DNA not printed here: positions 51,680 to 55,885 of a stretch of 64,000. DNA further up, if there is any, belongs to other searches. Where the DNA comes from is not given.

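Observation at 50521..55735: Coupled DUF4143 AAA+ ATPase and a 1301-aa NACHT/STAND NTPase with a nuclease-like domain at the C-terminus: candidate undescribed two-gene defence module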

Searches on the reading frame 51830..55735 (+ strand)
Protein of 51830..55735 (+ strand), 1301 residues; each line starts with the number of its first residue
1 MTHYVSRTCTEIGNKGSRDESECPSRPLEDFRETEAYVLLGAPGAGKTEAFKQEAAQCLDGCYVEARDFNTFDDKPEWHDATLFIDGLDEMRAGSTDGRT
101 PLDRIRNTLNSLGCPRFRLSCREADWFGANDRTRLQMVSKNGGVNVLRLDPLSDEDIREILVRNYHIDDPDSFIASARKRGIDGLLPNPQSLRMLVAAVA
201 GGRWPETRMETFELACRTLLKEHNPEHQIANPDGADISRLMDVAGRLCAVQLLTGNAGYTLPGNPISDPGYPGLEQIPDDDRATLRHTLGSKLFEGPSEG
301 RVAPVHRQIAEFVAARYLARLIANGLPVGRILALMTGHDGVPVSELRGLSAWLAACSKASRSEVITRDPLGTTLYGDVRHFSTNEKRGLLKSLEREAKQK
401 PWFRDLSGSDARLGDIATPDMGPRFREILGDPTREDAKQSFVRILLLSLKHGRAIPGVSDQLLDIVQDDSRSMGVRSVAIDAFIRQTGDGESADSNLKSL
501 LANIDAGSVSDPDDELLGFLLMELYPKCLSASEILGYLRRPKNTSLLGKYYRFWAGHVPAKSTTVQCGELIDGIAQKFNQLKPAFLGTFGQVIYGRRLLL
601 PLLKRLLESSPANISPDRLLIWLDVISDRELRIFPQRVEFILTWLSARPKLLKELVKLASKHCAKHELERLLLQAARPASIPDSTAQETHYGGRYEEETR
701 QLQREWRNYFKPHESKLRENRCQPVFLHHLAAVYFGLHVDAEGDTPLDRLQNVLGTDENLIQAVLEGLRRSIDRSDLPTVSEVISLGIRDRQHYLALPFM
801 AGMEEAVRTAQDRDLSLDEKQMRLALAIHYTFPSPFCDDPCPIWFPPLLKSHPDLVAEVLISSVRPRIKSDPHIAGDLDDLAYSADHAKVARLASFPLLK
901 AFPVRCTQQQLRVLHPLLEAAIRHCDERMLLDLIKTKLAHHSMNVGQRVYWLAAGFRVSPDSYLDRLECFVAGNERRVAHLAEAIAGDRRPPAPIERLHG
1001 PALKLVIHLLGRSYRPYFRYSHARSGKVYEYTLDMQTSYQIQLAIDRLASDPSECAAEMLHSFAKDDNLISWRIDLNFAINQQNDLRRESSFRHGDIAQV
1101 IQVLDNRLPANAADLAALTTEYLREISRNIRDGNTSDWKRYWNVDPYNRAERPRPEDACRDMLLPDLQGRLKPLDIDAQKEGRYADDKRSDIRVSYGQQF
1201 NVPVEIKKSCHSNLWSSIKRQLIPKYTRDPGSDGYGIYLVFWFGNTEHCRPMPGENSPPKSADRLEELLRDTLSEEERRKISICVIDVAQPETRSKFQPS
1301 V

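Call 3: search_protein_families(library=pfam, proteins=[window:51830-55735:+], max_evalue=1)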
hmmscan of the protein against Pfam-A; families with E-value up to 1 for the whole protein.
window:51830-55735:+ (1301 aa): 1 family
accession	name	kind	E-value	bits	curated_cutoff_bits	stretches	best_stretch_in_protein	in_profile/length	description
PF13481.12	AAA_25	-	0.059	13.4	27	0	29-62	27-61/195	AAA domain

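Call 4: search_protein_families(library=padloc, proteins=[window:51830-55735:+], max_evalue=1)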
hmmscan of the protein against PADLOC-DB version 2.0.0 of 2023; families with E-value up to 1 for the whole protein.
window:51830-55735:+ (1301 aa): 0 families

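Call 5: search_protein_families(library=ncbifam, proteins=[window:51830-55735:+], max_evalue=1)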
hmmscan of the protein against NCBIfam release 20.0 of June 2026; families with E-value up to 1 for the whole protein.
window:51830-55735:+ (1301 aa): 3 families
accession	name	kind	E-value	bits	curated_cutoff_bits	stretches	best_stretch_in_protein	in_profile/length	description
NF058535.1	antiphage_EruA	equivalog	1.9e-274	914.2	1000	2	18-665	8-639/1318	NACHT domain-containing antiphage protein EruA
NF058534.1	antiphage_HyoA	equivalog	3.9e-53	180.5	1200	2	139-604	196-652/1430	NACHT domain-containing antiphage protein HyoA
NF041911.1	HVO_0649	equivalog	0.17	11.8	70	0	92-134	2-45/65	HVO_0649 family zinc finger protein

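Call 22: find_homologous_proteins(query=window:51830-55735:+, max_evalue=0.00001)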
Query window:51830-55735:+ (1301 aa): 4073 proteins with E <= 0.00001 among 8000 candidates; the best 120 are listed.
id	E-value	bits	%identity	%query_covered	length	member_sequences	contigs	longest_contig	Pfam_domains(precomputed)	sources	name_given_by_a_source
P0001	0.0e+0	3014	100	100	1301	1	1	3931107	PF28130.1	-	-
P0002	0.0e+0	2338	80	100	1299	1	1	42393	PF28130.1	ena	-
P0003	0.0e+0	2208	76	100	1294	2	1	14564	PF28130.1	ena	-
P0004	0.0e+0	2068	71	99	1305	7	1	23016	PF28130.1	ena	-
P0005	0.0e+0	2051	76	52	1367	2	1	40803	PF28130.1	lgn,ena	-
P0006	0.0e+0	2022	70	100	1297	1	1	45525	PF28130.1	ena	-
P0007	0.0e+0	1958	74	51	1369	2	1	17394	PF28130.1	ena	-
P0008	0.0e+0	1948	74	51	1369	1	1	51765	PF28130.1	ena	-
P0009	0.0e+0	1947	69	52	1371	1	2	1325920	PF28130.1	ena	-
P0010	0.0e+0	1803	66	52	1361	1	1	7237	PF28130.1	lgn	-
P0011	0.0e+0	1798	62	99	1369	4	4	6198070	PF28130.1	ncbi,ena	-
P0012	0.0e+0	1796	61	99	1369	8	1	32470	PF28130.1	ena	-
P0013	0.0e+0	1774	65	52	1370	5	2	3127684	PF28130.1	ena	-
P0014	0.0e+0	1762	66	52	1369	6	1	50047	PF28130.1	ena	-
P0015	0.0e+0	1570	59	52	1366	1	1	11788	PF28130.1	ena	-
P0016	0.0e+0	1560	56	99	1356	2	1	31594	PF28130.1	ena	-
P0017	0.0e+0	1541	58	52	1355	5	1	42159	PF28130.1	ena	-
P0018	0.0e+0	1509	61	51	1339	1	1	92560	PF28130.1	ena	-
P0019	0.0e+0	1506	56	51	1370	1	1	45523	PF28130.1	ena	-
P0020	0.0e+0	1493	56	52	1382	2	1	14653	PF28130.1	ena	-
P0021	0.0e+0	1485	53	99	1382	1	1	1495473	PF28130.1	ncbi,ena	-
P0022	0.0e+0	1483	56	52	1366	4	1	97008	PF28130.1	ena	-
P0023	0.0e+0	1475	57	52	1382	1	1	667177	PF28130.1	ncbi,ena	-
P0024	0.0e+0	1467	53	99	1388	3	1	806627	PF28130.1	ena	-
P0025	0.0e+0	1464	53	99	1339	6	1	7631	PF28130.1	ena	-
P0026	0.0e+0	1464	55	52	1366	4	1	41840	PF28130.1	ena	-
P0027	0.0e+0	1463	55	51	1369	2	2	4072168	PF28130.1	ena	-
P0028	0.0e+0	1462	53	99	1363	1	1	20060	PF28130.1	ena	-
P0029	0.0e+0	1462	53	99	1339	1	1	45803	PF28130.1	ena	-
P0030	0.0e+0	1454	54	52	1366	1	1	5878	PF28130.1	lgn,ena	-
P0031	0.0e+0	1452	55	45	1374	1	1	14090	PF28130.1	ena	-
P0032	0.0e+0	1452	53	99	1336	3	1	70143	PF28130.1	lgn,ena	-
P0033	0.0e+0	1448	55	51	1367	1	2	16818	PF28130.1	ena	-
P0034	0.0e+0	1447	51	99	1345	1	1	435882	PF28130.1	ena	-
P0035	0.0e+0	1442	55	51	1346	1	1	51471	PF28130.1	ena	-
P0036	0.0e+0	1439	59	51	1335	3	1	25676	PF28130.1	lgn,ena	-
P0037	0.0e+0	1437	53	99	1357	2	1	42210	PF28130.1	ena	-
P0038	0.0e+0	1436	56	52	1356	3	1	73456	PF28130.1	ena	-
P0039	0.0e+0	1435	55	51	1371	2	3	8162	PF28130.1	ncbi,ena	-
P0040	0.0e+0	1433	54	51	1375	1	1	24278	PF28130.1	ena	-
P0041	0.0e+0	1431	54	52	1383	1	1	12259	PF28130.1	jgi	-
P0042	0.0e+0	1431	58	52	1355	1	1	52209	PF28130.1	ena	-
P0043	0.0e+0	1426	57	52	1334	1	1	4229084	PF28130.1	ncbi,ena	-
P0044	0.0e+0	1426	52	99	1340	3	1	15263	PF28130.1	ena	-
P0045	0.0e+0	1425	51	99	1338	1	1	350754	PF28130.1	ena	-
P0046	0.0e+0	1422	52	99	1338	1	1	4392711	PF28130.1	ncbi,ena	-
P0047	0.0e+0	1420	56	52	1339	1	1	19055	PF28130.1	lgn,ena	-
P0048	0.0e+0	1418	56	51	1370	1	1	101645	PF28130.1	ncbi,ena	-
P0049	0.0e+0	1417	59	51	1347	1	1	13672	PF28130.1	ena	-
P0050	0.0e+0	1415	55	52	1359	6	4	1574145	PF28130.1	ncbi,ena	-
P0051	0.0e+0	1413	52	99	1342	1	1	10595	PF28130.1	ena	-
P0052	0.0e+0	1413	54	52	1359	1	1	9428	PF28130.1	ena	-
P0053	0.0e+0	1411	54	52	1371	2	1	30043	PF28130.1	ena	-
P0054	0.0e+0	1408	52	99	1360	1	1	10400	PF28130.1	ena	-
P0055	0.0e+0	1408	51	99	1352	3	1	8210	PF28130.1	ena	-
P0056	0.0e+0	1407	56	51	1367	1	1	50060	PF28130.1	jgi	-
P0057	0.0e+0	1406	50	99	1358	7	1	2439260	PF28130.1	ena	-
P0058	0.0e+0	1405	55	52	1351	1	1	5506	PF28130.1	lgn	-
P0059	0.0e+0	1402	54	51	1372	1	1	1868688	PF28130.1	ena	-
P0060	0.0e+0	1402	55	51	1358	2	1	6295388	PF28130.1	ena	-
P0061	0.0e+0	1400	55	51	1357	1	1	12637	PF28130.1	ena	-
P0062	0.0e+0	1399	50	99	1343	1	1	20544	PF28130.1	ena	-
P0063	0.0e+0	1392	53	52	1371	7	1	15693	PF28130.1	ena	-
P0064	0.0e+0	1382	53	52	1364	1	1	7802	PF28130.1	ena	-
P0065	0.0e+0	1380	52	99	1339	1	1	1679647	PF28130.1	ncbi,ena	-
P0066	0.0e+0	1377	51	99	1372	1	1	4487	PF28130.1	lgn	-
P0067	0.0e+0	1376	50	99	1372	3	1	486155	PF28130.1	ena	-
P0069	0.0e+0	1376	53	51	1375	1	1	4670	PF28130.1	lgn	-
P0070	0.0e+0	1372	50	99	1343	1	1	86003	PF28130.1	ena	-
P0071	0.0e+0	1370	50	99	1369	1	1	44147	PF28130.1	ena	-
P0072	0.0e+0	1365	50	99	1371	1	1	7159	PF28130.1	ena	-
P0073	0.0e+0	1363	49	99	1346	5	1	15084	PF28130.1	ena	-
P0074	0.0e+0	1361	55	52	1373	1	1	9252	PF28130.1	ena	-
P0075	0.0e+0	1354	56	51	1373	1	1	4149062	PF28130.1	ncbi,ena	-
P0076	0.0e+0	1354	48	99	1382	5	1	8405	PF28130.1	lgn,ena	-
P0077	0.0e+0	1354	51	99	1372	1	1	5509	PF28130.1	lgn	-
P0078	0.0e+0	1351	49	99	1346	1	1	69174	PF28130.1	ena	-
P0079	0.0e+0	1350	51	51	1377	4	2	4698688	PF28130.1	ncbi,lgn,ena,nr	ncbi:MAG: hypothetical protein OXN26_07010 [Gammaproteobacteria bacterium]|nr:hypothetical protein [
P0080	0.0e+0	1348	53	53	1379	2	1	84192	PF28130.1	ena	-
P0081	0.0e+0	1347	57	51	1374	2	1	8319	PF28130.1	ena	-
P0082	0.0e+0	1347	49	99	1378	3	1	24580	PF28130.1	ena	-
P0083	0.0e+0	1345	47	61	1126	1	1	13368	PF28130.1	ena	-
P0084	0.0e+0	1344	50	99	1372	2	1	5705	PF28130.1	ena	-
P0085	0.0e+0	1344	48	99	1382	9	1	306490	PF28130.1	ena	-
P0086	0.0e+0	1336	55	52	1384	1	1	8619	PF28130.1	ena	-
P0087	0.0e+0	1336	50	51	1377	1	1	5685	PF28130.1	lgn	-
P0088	0.0e+0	1335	56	51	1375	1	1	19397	PF28130.1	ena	-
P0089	0.0e+0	1334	55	46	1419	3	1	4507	PF28130.1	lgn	-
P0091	0.0e+0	1331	54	53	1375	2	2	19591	PF28130.1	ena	-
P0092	0.0e+0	1330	50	99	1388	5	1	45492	PF28130.1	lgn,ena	-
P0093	0.0e+0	1329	50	99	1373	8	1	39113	PF28130.1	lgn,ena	-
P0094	0.0e+0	1327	53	51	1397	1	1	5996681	PF28130.1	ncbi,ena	-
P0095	0.0e+0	1325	54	53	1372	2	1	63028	PF28130.1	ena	-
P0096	0.0e+0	1322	53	52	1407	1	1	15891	PF28130.1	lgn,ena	-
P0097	0.0e+0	1322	55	46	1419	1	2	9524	PF28130.1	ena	-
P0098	0.0e+0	1320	49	99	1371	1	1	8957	PF28130.1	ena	-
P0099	0.0e+0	1318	56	52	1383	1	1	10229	PF28130.1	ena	-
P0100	0.0e+0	1317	53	52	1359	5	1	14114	PF28130.1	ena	-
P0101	0.0e+0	1316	52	52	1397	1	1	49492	PF28130.1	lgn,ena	-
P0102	0.0e+0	1313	54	52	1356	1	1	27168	PF28130.1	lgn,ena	-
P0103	0.0e+0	1312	52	47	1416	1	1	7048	PF28130.1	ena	-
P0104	0.0e+0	1307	48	99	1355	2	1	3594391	PF28130.1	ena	-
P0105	0.0e+0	1306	50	51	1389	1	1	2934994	PF28130.1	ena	-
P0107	0.0e+0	1305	55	51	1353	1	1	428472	PF28130.1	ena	-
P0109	0.0e+0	1304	52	51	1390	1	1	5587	PF28130.1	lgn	-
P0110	0.0e+0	1303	52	51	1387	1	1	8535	PF28130.1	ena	-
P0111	0.0e+0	1302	48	99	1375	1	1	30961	PF28130.1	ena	-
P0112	0.0e+0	1302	52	51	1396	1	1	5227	PF28130.1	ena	-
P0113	0.0e+0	1301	54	51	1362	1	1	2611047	PF28130.1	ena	-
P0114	0.0e+0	1301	54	51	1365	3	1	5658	PF28130.1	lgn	-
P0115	0.0e+0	1301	55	51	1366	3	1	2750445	PF28130.1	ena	-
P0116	0.0e+0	1296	49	54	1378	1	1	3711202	PF28130.1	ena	-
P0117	0.0e+0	1294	51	49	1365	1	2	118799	PF28130.1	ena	-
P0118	0.0e+0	1294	55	51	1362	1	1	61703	PF28130.1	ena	-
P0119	0.0e+0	1293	55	51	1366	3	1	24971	PF28130.1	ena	-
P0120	0.0e+0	1292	54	53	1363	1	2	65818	PF28130.1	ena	-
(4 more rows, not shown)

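Call 23: search_solved_structures(query=window:51830-55735:+, max_evalue=1)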
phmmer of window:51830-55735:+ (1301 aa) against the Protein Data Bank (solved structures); distinct sequences matched with E-value up to 1: 1.
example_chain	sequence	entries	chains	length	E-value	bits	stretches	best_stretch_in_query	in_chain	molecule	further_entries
7bgf_A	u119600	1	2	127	0.51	11.1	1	1072-1130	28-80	DNA endonuclease RBBP8,CtIP/RBBP8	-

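Call 24: find_related_loci(query=window:51830-55735:+, collection=genome_contigs, flank=6000)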
Query window:51830-55735:+ (1301 aa) in genome_contigs; peptide patterns used: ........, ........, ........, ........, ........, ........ (x = any residue, [..] = any of these).
28 stretches matched a pattern; 13 encode a relative of the query (tblastn E <= 1e-3); 13 distinct loci.
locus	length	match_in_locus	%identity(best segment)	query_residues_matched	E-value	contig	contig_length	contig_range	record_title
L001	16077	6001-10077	47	1-1294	0e+0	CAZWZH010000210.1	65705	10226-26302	MAG TPA_asm: uncultured Pseudomonadales bacterium isolate SRP338948_co1_131 genome assembly, contig: k141_98988, whole g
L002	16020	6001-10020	56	1-1280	0e+0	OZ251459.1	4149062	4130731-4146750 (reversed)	MAG: uncultured Candidatus Binatia bacterium isolate da1d9dc7-a60c-4903-b102-0a77710175cf genome assembly, chromosome: 1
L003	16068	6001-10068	51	1-1291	0e+0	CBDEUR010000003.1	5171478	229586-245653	MAG: Thalassobaculaceae bacterium isolate 9680daae-e748-40cc-8a79-668ff9b0da7a genome assembly, contig: contig_3, whole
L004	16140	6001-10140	49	1-1294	0e+0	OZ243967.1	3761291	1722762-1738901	MAG: Paracoccaceae bacterium isolate 4657fcc7-8500-4423-a994-686d918c1c60 genome assembly, chromosome: 1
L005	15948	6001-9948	45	5-1289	0e+0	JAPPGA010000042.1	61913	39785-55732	MAG: Gammaproteobacteria bacterium isolate RHO1_bin_43 NODE_1067_length_61913_cov_43.080943, whole genome shotgun sequen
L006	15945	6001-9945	50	5-1290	3e-177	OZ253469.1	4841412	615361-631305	MAG: Candidatus Azotimanducaceae bacterium isolate 0d336ec1-7821-4be5-a928-cec4cb1b8f81 genome assembly, chromosome: 1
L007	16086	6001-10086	44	4-1295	6e-158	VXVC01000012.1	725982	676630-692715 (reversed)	MAG: Holophagales bacterium isolate SB0667_bin_1 NODE_2_length_725982_cov_25.974696, whole genome shotgun sequence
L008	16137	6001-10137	48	1-1293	0e+0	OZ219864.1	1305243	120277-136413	MAG: Paracoccaceae bacterium isolate 0073d840-25a2-418c-ad1d-e09f371a57be genome assembly, chromosome: 3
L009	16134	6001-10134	48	1-1291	6e-173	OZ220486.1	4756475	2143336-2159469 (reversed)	MAG: Paracoccaceae bacterium isolate 33ed5a6f-aecc-422c-bc57-cca9576b36f1 genome assembly, chromosome: 1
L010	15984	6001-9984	46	5-1292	3e-150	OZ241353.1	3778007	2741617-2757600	MAG: Candidatus Azotimanducaceae bacterium isolate e3e4c148-1896-45fc-9e70-f97964d5a610 genome assembly, chromosome: 1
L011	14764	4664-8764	43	5-1291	2e-151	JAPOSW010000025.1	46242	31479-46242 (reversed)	MAG: Gammaproteobacteria bacterium isolate CAR2_bin_8 NODE_219_length_46242_cov_10.9788, whole genome shotgun sequence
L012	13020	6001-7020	57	1-341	2e-110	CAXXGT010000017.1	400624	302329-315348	MAG: Paracoccaceae bacterium isolate 10153035-b165-4c8b-ac50-65522573d5ce genome assembly, contig: contig_17, whole geno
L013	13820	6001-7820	36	2-607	4e-113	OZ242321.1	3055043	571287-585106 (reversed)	MAG: Tepidiformaceae bacterium isolate 949ddbba-843b-4032-93c1-215a6ae00154 genome assembly, chromosome: 1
